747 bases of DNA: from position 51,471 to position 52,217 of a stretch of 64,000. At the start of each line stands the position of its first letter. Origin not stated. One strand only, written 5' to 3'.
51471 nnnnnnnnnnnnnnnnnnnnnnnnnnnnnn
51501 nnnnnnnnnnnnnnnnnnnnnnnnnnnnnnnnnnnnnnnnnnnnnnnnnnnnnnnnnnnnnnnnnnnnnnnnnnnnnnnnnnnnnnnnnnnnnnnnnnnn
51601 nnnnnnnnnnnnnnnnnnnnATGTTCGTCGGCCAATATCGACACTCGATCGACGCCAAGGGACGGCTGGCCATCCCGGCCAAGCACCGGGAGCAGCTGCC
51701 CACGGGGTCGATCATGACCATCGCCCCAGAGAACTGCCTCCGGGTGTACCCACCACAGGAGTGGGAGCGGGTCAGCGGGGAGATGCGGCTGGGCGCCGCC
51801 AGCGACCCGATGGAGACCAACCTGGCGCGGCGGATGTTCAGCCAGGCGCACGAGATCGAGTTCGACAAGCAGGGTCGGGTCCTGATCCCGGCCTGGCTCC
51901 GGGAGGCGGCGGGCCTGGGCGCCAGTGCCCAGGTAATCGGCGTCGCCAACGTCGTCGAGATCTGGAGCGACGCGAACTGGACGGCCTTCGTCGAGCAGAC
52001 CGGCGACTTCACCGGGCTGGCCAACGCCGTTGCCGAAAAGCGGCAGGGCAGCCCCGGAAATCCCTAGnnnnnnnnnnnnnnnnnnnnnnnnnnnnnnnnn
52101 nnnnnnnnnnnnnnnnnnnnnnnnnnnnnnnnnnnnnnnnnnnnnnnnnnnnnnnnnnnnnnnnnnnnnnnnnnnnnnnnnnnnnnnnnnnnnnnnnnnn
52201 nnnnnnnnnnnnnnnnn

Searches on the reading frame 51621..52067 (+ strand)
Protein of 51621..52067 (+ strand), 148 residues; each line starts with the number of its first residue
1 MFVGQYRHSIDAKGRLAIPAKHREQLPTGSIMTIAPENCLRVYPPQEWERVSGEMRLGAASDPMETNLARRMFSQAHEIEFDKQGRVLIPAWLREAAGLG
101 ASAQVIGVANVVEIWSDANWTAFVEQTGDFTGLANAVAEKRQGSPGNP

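Call 7: search_protein_families(library=pfam, proteins=[window:51621-52067:+])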
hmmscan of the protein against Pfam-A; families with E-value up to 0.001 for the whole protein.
window:51621-52067:+ (148 aa): 1 family
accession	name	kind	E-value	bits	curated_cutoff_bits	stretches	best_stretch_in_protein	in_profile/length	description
PF02381.23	MraZ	-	1.2e-33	115.4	23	2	72-127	1-56/72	MraZ protein, putative antitoxin-like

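Call 8: find_related_loci(query=window:51621-52067:+, collection=genome_contigs, flank=3000)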
Query window:51621-52067:+ (148 aa) in genome_contigs; peptide patterns used: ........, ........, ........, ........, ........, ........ (x = any residue, [..] = any of these).
66 stretches matched a pattern; 8 encode a relative of the query (tblastn E <= 1e-3); 8 distinct loci.
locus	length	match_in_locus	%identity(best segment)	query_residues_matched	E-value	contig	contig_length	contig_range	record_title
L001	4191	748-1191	98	1-148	1e-98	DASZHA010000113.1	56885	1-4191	MAG TPA_asm: Candidatus Dormiibacterota bacterium isolate SMAG_U6563 k141_5763953, whole genome shotgun sequence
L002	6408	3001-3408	37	1-135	9e-24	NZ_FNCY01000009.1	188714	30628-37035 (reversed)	Propionivibrio dicarboxylicus strain DSM 5885, whole genome shotgun sequence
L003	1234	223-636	34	1-137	9e-24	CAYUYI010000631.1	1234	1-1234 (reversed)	MAG TPA_asm: uncultured Propionivibrio sp. isolate binchicken_co41_279 genome assembly, contig: NODE_186854_length_1234_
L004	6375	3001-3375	38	1-120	2e-23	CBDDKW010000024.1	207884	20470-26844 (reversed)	MAG: Gammaproteobacteria bacterium isolate 2c2e90b9-7525-47a9-86f4-28b6ddb71168 genome assembly, contig: contig_24, whol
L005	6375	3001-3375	38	1-120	4e-23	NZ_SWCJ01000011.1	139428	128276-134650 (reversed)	Ferrimonas aestuarii strain IMCC35002 NODE_11_length_139428_cov_115.690239, whole genome shotgun sequence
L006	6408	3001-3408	35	1-135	6e-23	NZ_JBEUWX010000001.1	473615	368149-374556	Dentiradicibacter hellwigii strain Wk13 ctg.s1.000001F, whole genome shotgun sequence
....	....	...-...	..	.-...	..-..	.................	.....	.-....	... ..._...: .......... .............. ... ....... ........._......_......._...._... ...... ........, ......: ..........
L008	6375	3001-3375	34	1-120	1e-21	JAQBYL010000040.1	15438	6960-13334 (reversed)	MAG: Proteobacteria bacterium isolate casp150-mb.316 NODE_9893_length_15438_cov_0.062846, whole genome shotgun sequence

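Call 10: find_homologous_proteins(query=window:51621-52067:+, max_evalue=1e-10)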
Query window:51621-52067:+ (148 aa): 341 proteins with E <= 1e-10 among 421 candidates; the best 120 are listed.
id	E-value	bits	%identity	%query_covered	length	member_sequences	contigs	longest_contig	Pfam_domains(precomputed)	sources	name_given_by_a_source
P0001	6.8e-94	330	100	100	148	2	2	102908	PF02381.24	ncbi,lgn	ncbi:MAG: division/cell wall cluster transcriptional repressor MraZ [Candidatus Dormiibacterota bact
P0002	3.0e-82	292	87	99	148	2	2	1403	PF02381.24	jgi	jgi:MraZ protein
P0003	1.5e-81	290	86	100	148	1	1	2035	PF02381.24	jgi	jgi:MraZ protein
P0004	4.2e-78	279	85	100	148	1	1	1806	PF02381.24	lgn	-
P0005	1.3e-77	277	84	99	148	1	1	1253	PF02381.24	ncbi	-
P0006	7.3e-70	252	76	99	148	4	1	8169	PF02381.24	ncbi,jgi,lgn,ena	jgi:MraZ protein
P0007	7.4e-59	216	67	99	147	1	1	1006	PF02381.24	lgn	-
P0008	3.1e-58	214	66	99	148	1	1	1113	PF02381.24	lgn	-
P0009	4.3e-57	211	64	100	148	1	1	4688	PF02381.24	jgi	jgi:MraZ protein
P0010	9.2e-57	209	65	97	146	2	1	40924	PF02381.24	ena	-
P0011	2.2e-56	208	61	100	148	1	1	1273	PF02381.24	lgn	-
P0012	3.1e-55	205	64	96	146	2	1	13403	PF02381.24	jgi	jgi:MraZ protein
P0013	8.7e-55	203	64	100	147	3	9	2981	PF02381.24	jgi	jgi:MraZ protein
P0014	1.3e-51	193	63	96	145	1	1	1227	PF02381.24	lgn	-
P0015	6.4e-51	191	60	97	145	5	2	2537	PF02381.24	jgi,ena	-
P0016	1.4e-50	189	60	98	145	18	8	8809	PF02381.24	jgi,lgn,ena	jgi:MraZ protein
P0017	2.3e-49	185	62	93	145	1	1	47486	PF02381.24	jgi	jgi:MraZ protein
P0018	2.5e-49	185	59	97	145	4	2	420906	PF02381.24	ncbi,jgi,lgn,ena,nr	ncbi:MAG TPA: division/cell wall cluster transcriptional repressor MraZ [Candidatus Solibacter sp.]|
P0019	3.0e-49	185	58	100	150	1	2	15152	PF02381.24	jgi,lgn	jgi:MraZ protein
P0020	4.2e-49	185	58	99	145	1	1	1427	PF02381.24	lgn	-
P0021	5.5e-49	184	59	97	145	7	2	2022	PF02381.24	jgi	jgi:MraZ protein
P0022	2.1e-48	182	58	96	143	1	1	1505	PF02381.24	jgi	jgi:MraZ protein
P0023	4.2e-48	181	62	96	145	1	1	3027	PF02381.24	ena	-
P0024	5.8e-48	181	59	97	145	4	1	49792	PF02381.24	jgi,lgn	jgi:MraZ protein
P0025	8.0e-48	180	59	95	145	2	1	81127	PF02381.24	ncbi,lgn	ncbi:MAG: division/cell wall cluster transcriptional repressor MraZ [Candidatus Dormibacteria bacter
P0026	8.9e-48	180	59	95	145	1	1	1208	PF02381.24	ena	-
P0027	1.0e-47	180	58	98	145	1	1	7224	PF02381.24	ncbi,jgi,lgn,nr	ncbi:MAG TPA: division/cell wall cluster transcriptional repressor MraZ [Candidatus Dormibacteraeota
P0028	1.7e-47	179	60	95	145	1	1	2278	PF02381.24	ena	-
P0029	5.7e-47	178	60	95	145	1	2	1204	PF02381.24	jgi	jgi:MraZ protein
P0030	9.5e-47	177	60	96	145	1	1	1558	PF02381.24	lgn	-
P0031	1.0e-46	177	57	99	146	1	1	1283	PF02381.24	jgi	jgi:MraZ protein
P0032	3.6e-46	175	60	95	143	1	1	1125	PF02381.24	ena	-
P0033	5.0e-46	175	60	95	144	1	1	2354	PF02381.24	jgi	jgi:MraZ protein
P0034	6.5e-46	174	58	96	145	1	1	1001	PF02381.24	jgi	jgi:MraZ protein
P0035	6.7e-46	174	58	96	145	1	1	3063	PF02381.24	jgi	jgi:MraZ protein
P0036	7.7e-46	174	58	95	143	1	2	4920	PF02381.24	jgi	-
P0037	8.3e-46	174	57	98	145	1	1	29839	PF02381.24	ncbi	ncbi:MAG: division/cell wall cluster transcriptional repressor MraZ [Candidatus Dormibacteria bacter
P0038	3.9e-45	172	60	95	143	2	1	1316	PF02381.24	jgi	-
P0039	4.4e-45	172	56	95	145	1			PF02381.24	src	-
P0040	4.6e-45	172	57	97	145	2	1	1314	PF02381.24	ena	-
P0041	8.8e-45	171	57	97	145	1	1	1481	PF02381.24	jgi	jgi:MraZ protein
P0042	9.1e-45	171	57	95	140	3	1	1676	PF02381.24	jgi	jgi:MraZ protein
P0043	2.0e-44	169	58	95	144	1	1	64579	PF02381.24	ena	-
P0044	4.1e-44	168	56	95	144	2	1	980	PF02381.24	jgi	jgi:MraZ protein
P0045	6.2e-44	168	54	98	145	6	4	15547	PF02381.24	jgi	-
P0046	6.4e-44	168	57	95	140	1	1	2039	PF02381.24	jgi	jgi:MraZ protein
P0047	8.3e-44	167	56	98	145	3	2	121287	PF02381.24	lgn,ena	-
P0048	1.6e-43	167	58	95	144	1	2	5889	PF02381.24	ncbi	ncbi:MAG: division/cell wall cluster transcriptional repressor MraZ [Candidatus Dormibacteria bacter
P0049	3.0e-43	166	56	97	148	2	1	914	PF02381.24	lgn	-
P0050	3.5e-43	165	54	98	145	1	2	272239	PF02381.24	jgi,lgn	jgi:MraZ protein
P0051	5.2e-43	165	57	95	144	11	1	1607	PF02381.24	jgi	jgi:MraZ protein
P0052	6.2e-43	165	54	98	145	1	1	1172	PF02381.24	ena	-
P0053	1.1e-42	164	56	96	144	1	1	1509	PF02381.24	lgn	-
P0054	2.2e-42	163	53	98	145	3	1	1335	PF02381.24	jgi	jgi:MraZ protein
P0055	5.9e-42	161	53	95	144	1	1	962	PF02381.24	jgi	jgi:MraZ protein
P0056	7.4e-42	161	53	98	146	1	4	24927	PF02381.24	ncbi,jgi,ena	ncbi:MAG TPA: division/cell wall cluster transcriptional repressor MraZ [Candidatus Dormibacteraeota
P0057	8.2e-42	161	54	98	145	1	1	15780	PF02381.24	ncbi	ncbi:MAG: division/cell wall cluster transcriptional repressor MraZ [Candidatus Dormibacteria bacter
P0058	1.1e-41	161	54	98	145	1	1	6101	PF02381.24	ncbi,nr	ncbi:MAG: division/cell wall cluster transcriptional repressor MraZ [Candidatus Dormibacteraeota bac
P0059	6.5e-41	158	55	92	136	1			PF02381.24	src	-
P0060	7.5e-41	158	52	95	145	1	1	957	PF02381.24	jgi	jgi:MraZ protein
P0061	8.0e-40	155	59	81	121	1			PF02381.24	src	-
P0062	1.2e-27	115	42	94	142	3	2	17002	PF02381.24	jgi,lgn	-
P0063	1.4e-27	115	49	81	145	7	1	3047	PF02381.24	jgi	jgi:MraZ protein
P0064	2.0e-27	114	49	81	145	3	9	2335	PF02381.24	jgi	jgi:MraZ protein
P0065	3.1e-27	114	48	81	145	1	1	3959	PF02381.24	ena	-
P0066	3.7e-27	113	48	85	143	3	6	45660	PF02381.24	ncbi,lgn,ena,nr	ncbi:MAG: division/cell wall cluster transcriptional repressor MraZ [Veillonella sp.]|nr:division/ce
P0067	1.6e-26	111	42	94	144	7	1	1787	PF02381.24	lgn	-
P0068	2.3e-26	111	37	95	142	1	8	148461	PF02381.24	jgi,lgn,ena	jgi:MraZ protein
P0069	2.5e-26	111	42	96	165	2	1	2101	PF02381.24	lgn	-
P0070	2.8e-26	111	43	86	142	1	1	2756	PF02381.24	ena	-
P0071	3.5e-26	110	44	85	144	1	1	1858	PF02381.24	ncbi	-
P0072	9.9e-26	109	50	81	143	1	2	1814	PF02381.24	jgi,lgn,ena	-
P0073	1.4e-25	108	41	86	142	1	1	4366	PF02381.24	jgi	-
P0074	1.6e-25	108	48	81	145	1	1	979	PF02381.24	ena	-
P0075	1.8e-25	108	42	85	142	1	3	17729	PF02381.24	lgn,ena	-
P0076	3.0e-25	107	41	95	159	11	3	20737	PF02381.24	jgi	-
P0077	3.2e-25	107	46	83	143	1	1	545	PF02381.24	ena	-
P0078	3.6e-25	107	44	83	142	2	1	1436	PF02381.24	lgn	-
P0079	4.3e-25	107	46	83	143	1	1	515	PF02381.24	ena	-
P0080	5.0e-25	107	43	81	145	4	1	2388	PF02381.24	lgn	-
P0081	5.1e-25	107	42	83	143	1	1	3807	PF02381.24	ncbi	-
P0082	5.6e-25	106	43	85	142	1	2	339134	PF02381.24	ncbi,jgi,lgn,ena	-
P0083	7.8e-25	106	46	83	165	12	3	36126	PF02381.24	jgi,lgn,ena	jgi:MraZ protein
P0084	7.9e-25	106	40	95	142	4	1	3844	PF02381.24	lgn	-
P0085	1.0e-24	106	49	81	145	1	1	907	PF02381.24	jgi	jgi:MraZ protein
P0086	1.2e-24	105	43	82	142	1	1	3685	PF02381.24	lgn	-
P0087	1.3e-24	105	40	95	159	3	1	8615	PF02381.24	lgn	-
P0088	1.4e-24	105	41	94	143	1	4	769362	PF02381.24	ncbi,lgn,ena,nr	ncbi:division/cell wall cluster transcriptional repressor MraZ [Candidatus Parcubacteria bacterium]|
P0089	1.7e-24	105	48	81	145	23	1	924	PF02381.24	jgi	jgi:MraZ protein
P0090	1.8e-24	105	42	83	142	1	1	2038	PF02381.24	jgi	jgi:MraZ protein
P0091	2.1e-24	105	40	86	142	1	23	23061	PF02381.24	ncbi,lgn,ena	-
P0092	2.2e-24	104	43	93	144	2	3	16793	PF02381.24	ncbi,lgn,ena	-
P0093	2.7e-24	104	43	86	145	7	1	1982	PF02381.24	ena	-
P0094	3.2e-24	104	45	81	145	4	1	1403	PF02381.24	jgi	jgi:MraZ protein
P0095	4.4e-24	103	43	86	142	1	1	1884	PF02381.24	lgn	-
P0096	4.4e-24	103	43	83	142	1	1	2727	PF02381.24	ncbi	-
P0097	4.8e-24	103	44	81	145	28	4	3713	PF02381.24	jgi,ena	jgi:MraZ protein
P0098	5.2e-24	103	44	81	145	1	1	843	PF02381.24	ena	-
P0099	6.1e-24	103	43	83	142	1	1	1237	PF02381.24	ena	-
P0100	6.1e-24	103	43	83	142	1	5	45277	PF02381.24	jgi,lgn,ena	-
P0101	6.2e-24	103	43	83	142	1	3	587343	PF02381.24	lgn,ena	-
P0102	6.2e-24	103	43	86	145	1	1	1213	PF02381.24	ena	-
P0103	6.2e-24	103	43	83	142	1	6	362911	PF02381.24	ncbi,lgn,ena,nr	ncbi:MAG: cell division protein MraZ [Parcubacteria group bacterium ADurb.Bin326]|nr:MAG: cell divis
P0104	6.6e-24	103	43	93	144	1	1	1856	PF02381.24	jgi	jgi:MraZ protein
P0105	6.7e-24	103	41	95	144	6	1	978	PF02381.24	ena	-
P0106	6.7e-24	103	43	92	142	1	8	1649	PF02381.24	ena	-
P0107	6.8e-24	103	43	92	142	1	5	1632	PF02381.24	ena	-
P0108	8.0e-24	103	43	82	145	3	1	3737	PF02381.24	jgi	jgi:MraZ protein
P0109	1.1e-23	102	45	83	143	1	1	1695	PF02381.24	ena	-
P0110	1.2e-23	102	41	83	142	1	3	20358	PF02381.24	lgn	-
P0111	1.2e-23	102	46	84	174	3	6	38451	PF02381.24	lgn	-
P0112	1.3e-23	102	43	83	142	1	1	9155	PF02381.24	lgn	-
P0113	1.5e-23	102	41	83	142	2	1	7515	PF02381.24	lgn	-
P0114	1.6e-23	102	43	81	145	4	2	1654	PF02381.24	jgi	jgi:MraZ protein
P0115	1.8e-23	102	42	86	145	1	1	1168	PF02381.24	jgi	-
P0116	1.9e-23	101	43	81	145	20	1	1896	PF02381.24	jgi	jgi:MraZ protein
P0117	2.1e-23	101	43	81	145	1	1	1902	PF02381.24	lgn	-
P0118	2.1e-23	101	41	83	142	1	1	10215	PF02381.24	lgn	-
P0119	3.1e-23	101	39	86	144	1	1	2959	PF02381.24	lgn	-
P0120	3.7e-23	100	44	83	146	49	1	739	PF02381.24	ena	-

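Call 13: find_related_loci(query=A1, collection=metagenome_contigs, flank=2500)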
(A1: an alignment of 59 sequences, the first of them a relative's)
Query A1 (148 aa) in metagenome_contigs; peptide patterns used: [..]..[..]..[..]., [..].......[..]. (x = any residue, [..] = any of these).
600 stretches matched a pattern (row limit reached: there are more); 568 encode a relative of the query (tblastn E <= 1e-3); the best 80 are kept; 80 distinct loci.
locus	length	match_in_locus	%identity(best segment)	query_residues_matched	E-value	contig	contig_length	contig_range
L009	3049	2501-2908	43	1-133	2e-34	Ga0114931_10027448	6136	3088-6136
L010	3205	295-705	41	1-140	5e-33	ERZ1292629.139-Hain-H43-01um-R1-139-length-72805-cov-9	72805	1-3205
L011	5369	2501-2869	46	1-123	5e-33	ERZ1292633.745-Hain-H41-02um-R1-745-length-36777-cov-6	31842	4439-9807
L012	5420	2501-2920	39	1-139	2e-32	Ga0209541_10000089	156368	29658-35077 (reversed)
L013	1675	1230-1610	40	1-127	8e-33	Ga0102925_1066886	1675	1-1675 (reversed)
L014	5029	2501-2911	40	1-140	4e-32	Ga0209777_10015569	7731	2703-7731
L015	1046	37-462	38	1-146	4e-33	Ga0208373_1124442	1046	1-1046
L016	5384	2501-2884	43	1-127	3e-32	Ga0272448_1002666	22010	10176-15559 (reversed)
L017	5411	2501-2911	39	1-140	5e-31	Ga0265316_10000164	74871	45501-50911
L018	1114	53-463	36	1-140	4e-33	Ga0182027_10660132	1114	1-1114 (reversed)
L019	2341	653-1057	43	1-136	6e-32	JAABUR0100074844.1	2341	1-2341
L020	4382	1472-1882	39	1-140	9e-32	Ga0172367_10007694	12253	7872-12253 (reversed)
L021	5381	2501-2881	40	1-127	8e-32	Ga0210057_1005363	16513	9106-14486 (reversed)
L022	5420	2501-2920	40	1-139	4e-31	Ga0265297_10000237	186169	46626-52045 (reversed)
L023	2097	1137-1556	37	1-139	2e-31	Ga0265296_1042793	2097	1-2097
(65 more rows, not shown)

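Call 15: find_encoding_contigs(protein=P0006, flank=2500, max_places=2)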
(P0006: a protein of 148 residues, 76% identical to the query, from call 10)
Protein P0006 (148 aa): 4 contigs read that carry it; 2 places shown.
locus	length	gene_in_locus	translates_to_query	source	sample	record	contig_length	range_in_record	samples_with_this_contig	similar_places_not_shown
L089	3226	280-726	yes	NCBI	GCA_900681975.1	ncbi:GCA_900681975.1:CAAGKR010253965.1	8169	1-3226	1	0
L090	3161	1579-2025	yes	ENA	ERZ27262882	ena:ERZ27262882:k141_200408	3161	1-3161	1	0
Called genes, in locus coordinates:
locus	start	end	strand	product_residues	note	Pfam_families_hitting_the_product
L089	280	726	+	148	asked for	PF02381:MraZ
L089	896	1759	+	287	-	PF01795:Methyltransf_5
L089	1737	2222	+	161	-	-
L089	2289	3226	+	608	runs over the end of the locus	PF03717:PBP_dimer, PF00905:Transpeptidase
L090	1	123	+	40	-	?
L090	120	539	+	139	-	PF00075:RNase_H, PF13456:RVT_3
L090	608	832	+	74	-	-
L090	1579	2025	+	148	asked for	PF02381:MraZ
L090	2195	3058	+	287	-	PF01795:Methyltransf_5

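Call 16: find_encoding_contigs(protein=P0010, flank=2500, max_places=2)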
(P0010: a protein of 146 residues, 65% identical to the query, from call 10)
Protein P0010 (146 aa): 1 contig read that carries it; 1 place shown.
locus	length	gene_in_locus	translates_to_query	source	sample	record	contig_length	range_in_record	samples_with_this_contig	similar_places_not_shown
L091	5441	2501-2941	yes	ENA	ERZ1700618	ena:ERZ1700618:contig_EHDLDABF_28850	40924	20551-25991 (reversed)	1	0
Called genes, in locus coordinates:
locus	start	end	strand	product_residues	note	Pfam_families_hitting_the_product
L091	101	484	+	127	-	PF11950:DUF3467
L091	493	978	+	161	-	PF12847:Methyltransf_18, PF04816:TrmK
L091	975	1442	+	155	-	PF00075:RNase_H, PF13456:RVT_3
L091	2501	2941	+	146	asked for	PF02381:MraZ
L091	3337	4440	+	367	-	PF01795:Methyltransf_5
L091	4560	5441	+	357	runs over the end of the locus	PF03717:PBP_dimer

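Call 17: find_encoding_contigs(protein=P0012, flank=2500, max_places=2)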
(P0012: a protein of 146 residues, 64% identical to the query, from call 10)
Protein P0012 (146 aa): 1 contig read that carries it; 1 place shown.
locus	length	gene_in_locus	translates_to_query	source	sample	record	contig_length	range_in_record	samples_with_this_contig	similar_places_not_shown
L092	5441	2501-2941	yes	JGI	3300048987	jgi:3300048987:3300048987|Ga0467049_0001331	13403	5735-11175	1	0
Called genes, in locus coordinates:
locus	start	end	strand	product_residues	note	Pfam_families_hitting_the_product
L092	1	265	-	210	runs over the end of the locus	-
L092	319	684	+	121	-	PF11950:DUF3467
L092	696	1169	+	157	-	PF12847:Methyltransf_18, PF04816:TrmK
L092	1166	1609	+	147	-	PF00075:RNase_H, PF13456:RVT_3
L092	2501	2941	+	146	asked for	PF02381:MraZ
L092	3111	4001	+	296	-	PF01795:Methyltransf_5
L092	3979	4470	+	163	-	-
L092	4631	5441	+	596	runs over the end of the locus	PF03717:PBP_dimer, PF00905:Transpeptidase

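Call 18: find_encoding_contigs(protein=P0017, flank=2500, max_places=1)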
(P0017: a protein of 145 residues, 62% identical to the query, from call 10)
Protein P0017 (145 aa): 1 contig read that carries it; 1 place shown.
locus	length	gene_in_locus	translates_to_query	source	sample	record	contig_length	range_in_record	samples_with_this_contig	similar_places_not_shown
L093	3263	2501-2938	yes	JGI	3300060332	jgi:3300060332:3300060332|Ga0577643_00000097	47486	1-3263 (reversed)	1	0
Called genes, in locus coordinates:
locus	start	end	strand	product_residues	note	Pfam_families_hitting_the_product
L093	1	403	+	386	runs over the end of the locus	PF00232:Glyco_hydro_1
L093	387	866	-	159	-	-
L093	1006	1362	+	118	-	PF11950:DUF3467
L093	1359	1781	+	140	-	PF00075:RNase_H, PF13456:RVT_3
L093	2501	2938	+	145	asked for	PF02381:MraZ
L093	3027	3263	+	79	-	?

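Call 19: find_encoding_contigs(protein=P0018, flank=2500, max_places=1)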
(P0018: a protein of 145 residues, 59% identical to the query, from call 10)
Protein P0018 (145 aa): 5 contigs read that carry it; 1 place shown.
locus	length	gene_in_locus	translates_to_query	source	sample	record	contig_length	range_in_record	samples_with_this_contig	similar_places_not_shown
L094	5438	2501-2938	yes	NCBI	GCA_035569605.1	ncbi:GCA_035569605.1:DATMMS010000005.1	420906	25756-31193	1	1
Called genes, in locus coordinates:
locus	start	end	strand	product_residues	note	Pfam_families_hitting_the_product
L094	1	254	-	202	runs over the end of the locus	-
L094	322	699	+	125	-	PF11950:DUF3467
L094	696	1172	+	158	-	PF12847:Methyltransf_18, PF04816:TrmK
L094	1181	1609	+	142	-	PF00075:RNase_H, PF13456:RVT_3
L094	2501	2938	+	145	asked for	PF02381:MraZ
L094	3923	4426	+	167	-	-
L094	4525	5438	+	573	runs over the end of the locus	PF03717:PBP_dimer, PF00905:Transpeptidase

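Call 20: find_encoding_contigs(protein=P0019, flank=2500, max_places=1)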
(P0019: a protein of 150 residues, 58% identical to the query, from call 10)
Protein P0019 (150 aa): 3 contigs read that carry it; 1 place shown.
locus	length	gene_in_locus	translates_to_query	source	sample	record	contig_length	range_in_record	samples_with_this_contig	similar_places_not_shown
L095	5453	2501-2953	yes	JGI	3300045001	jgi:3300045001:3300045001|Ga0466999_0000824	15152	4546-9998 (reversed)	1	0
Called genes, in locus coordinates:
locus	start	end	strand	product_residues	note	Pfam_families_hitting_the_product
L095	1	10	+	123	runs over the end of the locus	PF11950:DUF3467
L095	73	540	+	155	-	PF12847:Methyltransf_18, PF04816:TrmK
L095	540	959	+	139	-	PF00075:RNase_H, PF13456:RVT_3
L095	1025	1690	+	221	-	-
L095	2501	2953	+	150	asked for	PF02381:MraZ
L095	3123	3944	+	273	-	PF01795:Methyltransf_5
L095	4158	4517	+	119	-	-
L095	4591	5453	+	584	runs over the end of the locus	PF03717:PBP_dimer, PF00905:Transpeptidase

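Call 21: find_encoding_contigs(protein=P0025, flank=2500, max_places=1)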
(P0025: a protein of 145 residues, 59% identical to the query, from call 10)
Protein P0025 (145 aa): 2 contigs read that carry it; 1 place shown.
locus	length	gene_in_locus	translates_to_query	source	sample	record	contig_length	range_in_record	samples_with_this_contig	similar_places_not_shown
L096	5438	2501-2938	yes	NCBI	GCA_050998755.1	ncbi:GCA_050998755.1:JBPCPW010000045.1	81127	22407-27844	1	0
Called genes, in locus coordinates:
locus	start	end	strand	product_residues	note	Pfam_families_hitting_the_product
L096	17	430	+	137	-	PF11950:DUF3467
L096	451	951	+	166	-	PF12847:Methyltransf_18, PF04816:TrmK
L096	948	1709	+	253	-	PF00075:RNase_H, PF13456:RVT_3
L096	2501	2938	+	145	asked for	PF02381:MraZ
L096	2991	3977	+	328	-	PF01795:Methyltransf_5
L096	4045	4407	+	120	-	-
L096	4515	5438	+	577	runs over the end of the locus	PF03717:PBP_dimer, PF00905:Transpeptidase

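Call 22: find_encoding_contigs(protein=P0047, flank=2500, max_places=1)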
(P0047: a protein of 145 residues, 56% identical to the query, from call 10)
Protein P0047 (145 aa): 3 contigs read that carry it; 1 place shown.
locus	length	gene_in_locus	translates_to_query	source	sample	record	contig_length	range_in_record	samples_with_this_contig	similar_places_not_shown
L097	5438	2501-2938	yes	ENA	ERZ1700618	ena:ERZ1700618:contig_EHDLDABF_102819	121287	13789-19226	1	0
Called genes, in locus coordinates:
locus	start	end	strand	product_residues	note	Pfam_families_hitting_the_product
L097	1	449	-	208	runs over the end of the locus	-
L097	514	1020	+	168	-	PF12847:Methyltransf_18, PF04816:TrmK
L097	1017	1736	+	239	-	PF00075:RNase_H, PF13456:RVT_3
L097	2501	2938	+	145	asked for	PF02381:MraZ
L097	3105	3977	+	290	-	PF01795:Methyltransf_5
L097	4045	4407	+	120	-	-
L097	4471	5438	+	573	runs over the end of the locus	PF03717:PBP_dimer, PF00905:Transpeptidase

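Call 23: find_encoding_contigs(protein=P0050, flank=2500, max_places=1)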
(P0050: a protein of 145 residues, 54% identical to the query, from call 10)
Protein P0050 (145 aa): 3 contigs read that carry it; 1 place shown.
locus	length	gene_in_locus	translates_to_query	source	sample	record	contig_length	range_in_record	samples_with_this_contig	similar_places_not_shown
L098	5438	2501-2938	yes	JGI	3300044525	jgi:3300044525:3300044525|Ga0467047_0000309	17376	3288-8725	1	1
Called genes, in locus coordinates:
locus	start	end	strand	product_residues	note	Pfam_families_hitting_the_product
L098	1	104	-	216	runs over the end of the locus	-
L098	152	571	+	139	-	PF11950:DUF3467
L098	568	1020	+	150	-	PF12847:Methyltransf_18, PF04816:TrmK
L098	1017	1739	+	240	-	PF00075:RNase_H, PF13456:RVT_3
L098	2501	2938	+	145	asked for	PF02381:MraZ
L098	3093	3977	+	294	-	PF01795:Methyltransf_5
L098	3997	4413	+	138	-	-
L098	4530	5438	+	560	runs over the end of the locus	PF03717:PBP_dimer, PF00905:Transpeptidase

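Call 30: find_encoding_contigs(protein=P0016, flank=1500, max_places=8)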
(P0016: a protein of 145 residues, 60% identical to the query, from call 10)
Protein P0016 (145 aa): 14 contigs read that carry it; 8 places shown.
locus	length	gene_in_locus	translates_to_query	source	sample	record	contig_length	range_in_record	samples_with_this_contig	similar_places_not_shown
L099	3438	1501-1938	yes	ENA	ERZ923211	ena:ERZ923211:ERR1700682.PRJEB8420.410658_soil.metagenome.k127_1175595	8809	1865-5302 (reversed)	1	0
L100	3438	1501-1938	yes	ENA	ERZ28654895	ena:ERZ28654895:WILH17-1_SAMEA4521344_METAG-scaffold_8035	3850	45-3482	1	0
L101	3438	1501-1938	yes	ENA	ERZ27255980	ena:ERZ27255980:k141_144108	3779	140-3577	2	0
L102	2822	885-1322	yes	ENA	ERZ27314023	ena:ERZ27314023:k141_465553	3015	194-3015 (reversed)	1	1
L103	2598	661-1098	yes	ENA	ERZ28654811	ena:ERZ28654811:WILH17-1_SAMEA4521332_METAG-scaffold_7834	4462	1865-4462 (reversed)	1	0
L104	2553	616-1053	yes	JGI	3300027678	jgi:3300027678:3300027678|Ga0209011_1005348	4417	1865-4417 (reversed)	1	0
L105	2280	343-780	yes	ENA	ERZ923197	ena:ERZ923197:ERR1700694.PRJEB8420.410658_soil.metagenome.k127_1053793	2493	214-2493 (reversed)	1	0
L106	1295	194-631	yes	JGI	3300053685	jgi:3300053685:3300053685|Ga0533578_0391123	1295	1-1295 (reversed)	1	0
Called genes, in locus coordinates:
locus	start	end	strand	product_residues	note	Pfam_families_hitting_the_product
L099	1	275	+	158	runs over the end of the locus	PF12847:Methyltransf_18, PF04816:TrmK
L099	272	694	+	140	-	PF00075:RNase_H, PF13456:RVT_3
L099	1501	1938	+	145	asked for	PF02381:MraZ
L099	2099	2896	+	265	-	PF01795:Methyltransf_5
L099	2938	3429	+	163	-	-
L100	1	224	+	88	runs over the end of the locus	?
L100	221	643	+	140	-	PF00075:RNase_H, PF13456:RVT_3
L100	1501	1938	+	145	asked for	PF02381:MraZ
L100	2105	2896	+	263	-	PF01795:Methyltransf_5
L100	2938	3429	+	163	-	-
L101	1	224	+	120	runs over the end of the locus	?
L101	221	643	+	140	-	PF00075:RNase_H, PF13456:RVT_3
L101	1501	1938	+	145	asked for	PF02381:MraZ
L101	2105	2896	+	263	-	PF01795:Methyltransf_5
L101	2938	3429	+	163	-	-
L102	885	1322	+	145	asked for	PF02381:MraZ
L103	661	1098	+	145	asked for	PF02381:MraZ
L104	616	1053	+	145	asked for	PF02381:MraZ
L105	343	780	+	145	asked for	PF02381:MraZ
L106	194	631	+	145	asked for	PF02381:MraZ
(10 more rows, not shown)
